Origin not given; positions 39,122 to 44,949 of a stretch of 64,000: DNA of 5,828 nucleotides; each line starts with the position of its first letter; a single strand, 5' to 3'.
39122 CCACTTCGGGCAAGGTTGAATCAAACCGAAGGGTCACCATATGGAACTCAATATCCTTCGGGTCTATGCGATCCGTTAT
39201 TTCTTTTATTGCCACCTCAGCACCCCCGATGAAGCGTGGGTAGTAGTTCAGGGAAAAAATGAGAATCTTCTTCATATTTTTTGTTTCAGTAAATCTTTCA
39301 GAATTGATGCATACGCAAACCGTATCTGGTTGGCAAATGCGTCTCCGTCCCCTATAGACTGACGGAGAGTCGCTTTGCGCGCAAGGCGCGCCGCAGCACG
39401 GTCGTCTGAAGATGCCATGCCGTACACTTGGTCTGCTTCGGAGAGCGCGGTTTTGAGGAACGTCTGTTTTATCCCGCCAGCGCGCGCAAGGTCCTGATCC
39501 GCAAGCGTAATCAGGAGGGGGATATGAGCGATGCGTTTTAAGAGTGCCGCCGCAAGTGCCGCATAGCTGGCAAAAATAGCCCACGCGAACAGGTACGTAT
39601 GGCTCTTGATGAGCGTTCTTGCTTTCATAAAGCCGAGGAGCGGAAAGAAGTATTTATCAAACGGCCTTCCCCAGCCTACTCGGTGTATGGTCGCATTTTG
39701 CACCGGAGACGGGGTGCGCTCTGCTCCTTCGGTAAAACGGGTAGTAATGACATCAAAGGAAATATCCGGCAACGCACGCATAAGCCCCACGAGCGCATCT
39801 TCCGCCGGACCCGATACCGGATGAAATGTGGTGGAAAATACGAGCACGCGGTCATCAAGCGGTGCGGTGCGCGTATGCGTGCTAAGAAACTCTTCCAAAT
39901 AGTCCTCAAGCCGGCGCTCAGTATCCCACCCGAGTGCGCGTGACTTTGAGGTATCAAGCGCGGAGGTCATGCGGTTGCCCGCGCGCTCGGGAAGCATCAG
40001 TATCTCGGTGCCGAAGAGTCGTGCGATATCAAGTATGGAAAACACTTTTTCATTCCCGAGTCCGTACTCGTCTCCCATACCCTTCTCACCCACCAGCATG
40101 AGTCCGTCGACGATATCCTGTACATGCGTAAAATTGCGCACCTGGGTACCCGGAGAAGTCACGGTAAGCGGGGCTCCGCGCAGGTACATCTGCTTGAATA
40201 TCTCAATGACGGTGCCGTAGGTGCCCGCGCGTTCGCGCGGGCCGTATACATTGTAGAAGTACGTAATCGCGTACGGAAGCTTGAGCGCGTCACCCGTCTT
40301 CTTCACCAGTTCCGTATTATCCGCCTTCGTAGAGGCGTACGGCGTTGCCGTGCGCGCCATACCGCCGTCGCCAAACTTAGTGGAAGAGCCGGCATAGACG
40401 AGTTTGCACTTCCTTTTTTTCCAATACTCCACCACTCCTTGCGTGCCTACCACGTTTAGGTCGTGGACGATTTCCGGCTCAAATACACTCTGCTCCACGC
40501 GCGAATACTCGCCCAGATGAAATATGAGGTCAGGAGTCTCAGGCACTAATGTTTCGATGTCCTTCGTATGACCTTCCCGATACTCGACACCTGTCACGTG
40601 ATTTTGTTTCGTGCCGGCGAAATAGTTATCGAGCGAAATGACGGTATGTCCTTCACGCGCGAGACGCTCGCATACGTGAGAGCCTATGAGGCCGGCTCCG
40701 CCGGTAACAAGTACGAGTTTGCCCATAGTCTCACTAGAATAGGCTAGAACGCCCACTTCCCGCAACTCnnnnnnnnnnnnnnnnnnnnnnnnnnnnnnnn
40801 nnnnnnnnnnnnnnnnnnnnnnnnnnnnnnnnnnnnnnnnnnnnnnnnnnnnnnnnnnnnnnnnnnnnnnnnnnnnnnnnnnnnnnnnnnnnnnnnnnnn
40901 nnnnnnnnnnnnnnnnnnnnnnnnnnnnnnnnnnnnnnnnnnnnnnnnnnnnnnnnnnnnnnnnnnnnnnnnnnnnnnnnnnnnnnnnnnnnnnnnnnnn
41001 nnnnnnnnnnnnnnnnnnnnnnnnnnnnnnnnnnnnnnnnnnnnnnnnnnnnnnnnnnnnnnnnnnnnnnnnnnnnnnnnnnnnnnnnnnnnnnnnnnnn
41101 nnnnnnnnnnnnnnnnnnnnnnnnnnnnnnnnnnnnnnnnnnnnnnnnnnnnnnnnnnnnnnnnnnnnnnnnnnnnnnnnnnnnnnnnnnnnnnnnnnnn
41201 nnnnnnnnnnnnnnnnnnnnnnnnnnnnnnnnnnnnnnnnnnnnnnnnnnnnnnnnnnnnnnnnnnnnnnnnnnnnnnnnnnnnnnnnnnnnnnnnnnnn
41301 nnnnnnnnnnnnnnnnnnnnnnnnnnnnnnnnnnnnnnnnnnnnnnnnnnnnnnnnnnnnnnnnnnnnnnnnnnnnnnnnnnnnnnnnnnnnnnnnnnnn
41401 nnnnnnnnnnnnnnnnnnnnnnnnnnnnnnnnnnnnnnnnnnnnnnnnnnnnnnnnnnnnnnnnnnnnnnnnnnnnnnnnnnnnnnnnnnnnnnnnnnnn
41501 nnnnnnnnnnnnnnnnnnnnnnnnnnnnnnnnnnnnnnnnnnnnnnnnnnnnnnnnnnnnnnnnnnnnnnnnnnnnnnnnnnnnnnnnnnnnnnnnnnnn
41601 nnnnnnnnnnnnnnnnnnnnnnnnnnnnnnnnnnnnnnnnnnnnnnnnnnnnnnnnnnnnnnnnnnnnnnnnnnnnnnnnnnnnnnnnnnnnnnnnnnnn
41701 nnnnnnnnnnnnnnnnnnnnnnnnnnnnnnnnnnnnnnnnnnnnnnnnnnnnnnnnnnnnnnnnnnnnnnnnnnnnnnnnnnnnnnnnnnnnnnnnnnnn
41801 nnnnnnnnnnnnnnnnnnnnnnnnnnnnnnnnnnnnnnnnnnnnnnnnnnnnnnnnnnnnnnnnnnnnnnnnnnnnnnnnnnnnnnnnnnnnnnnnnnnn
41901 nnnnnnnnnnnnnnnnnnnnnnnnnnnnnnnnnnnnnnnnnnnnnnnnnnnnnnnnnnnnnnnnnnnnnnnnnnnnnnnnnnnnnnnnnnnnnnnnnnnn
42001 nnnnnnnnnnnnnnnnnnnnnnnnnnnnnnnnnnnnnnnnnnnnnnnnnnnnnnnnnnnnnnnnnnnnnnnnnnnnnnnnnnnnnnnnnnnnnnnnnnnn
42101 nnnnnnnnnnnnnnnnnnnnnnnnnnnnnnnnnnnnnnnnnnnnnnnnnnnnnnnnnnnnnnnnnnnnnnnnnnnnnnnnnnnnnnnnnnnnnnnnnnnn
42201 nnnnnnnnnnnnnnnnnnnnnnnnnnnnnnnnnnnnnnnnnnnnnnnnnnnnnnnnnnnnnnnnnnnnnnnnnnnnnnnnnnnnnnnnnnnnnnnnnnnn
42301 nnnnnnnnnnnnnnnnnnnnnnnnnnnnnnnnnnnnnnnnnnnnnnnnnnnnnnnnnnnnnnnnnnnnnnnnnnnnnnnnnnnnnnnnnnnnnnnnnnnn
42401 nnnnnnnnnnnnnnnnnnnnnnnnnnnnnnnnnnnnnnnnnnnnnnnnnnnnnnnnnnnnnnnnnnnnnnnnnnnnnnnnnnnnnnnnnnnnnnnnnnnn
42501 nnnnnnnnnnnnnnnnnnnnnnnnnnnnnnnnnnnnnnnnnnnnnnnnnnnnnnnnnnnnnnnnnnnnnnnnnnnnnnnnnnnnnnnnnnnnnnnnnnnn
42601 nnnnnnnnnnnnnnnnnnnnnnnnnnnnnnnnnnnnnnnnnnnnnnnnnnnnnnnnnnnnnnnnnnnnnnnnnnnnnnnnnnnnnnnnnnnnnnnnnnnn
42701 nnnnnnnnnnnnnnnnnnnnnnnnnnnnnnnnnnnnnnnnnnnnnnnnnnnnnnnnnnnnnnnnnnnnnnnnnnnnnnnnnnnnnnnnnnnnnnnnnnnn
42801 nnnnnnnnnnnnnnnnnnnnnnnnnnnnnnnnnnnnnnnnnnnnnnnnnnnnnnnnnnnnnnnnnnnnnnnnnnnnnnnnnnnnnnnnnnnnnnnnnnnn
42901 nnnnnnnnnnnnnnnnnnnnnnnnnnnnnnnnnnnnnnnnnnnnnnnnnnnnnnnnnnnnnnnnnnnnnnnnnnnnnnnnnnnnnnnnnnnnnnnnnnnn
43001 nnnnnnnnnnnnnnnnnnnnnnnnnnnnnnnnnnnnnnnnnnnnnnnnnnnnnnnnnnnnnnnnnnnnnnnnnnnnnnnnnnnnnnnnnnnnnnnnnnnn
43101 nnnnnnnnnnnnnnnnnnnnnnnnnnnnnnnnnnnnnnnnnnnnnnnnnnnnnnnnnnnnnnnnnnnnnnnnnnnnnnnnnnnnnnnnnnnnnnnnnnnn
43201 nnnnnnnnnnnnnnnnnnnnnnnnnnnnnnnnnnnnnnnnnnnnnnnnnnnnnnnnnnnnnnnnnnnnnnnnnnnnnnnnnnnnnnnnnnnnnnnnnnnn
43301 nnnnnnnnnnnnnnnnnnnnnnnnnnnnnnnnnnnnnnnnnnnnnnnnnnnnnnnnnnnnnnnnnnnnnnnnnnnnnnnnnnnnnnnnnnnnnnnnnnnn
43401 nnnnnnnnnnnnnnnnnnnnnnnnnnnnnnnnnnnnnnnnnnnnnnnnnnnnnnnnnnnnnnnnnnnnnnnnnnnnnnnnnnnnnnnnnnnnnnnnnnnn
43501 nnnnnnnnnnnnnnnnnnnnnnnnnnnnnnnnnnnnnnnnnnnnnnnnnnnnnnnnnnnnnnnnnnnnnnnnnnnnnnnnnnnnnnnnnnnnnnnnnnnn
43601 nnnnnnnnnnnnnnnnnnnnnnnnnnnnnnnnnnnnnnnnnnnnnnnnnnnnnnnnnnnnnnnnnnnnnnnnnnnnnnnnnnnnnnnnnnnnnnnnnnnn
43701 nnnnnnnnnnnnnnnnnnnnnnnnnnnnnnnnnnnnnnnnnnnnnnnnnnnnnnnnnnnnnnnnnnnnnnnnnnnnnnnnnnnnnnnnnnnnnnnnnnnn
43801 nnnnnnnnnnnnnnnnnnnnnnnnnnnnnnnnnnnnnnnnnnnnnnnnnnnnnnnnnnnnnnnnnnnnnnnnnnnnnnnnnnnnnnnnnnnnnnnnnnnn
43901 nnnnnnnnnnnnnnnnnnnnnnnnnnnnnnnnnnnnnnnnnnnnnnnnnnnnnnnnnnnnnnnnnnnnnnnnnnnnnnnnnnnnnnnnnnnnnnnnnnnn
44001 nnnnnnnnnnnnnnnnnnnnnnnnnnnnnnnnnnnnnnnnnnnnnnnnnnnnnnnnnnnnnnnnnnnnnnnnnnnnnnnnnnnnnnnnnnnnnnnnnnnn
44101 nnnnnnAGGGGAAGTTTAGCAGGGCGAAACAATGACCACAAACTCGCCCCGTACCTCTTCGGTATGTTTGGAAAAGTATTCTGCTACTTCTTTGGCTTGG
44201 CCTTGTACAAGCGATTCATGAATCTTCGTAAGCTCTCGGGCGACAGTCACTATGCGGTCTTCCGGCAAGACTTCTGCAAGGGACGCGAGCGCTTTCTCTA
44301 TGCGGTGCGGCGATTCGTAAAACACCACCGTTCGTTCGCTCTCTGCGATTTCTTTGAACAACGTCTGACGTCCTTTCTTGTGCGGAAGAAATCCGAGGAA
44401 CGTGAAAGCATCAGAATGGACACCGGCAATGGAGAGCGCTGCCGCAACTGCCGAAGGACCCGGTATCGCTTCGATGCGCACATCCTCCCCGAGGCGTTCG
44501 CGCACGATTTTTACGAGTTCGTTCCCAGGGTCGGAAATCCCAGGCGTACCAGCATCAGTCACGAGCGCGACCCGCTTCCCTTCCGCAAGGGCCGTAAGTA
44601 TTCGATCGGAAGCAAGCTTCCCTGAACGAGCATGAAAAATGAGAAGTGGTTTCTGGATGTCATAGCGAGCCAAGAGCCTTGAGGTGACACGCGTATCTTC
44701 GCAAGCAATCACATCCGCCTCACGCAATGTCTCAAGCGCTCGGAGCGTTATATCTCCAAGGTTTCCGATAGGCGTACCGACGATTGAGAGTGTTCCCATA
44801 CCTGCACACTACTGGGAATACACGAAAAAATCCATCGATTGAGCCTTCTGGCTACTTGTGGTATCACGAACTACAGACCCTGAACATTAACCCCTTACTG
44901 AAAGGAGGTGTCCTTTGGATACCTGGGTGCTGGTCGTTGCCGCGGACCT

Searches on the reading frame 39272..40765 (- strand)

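Call 18: search_protein_families(library=pfam, proteins=[window:39272-40765:-], max_evalue=0.001)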
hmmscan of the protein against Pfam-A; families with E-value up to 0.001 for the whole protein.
window:39272-40765:- (497 aa): 5 families
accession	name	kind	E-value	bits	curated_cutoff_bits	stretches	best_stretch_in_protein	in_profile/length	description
PF01370.27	Epimerase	-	3.2e-38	131.9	20.9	1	18-228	1-227/240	NAD dependent epimerase/dehydratase family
PF16363.11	GDP_Man_Dehyd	-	1.5e-27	97.4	27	1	19-250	1-261/332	GDP-mannose 4,6 dehydratase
PF02719.21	Polysacc_synt_2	-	1.5e-08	34.6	20.2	1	18-249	1-241/293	Polysaccharide biosynthesis protein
PF04321.23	RmlD_sub_bind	-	4.7e-08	32.9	27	1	18-156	3-138/287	RmlD substrate binding domain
PF01073.25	3Beta_HSD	-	1.2e-06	28.2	22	1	19-130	1-119/280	3-beta hydroxysteroid dehydrogenase/isomerase family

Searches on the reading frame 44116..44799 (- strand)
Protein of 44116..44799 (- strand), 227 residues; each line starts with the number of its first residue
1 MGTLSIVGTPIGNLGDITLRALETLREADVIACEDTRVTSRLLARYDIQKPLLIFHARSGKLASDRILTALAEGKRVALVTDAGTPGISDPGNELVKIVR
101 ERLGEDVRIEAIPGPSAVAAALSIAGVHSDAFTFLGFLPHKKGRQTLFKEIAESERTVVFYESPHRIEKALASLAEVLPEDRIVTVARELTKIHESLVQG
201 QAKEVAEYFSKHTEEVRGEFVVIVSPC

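Call 23: search_protein_families(library=pfam, proteins=[window:44116-44799:-], max_evalue=0.001)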
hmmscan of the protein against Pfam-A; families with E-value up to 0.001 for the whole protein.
window:44116-44799:- (227 aa): 1 family
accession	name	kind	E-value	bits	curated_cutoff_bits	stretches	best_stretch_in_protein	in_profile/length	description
PF00590.25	TP_methylase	-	2.1e-37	129.6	27.8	1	3-205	1-211/212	Tetrapyrrole (Corrin/Porphyrin) Methylases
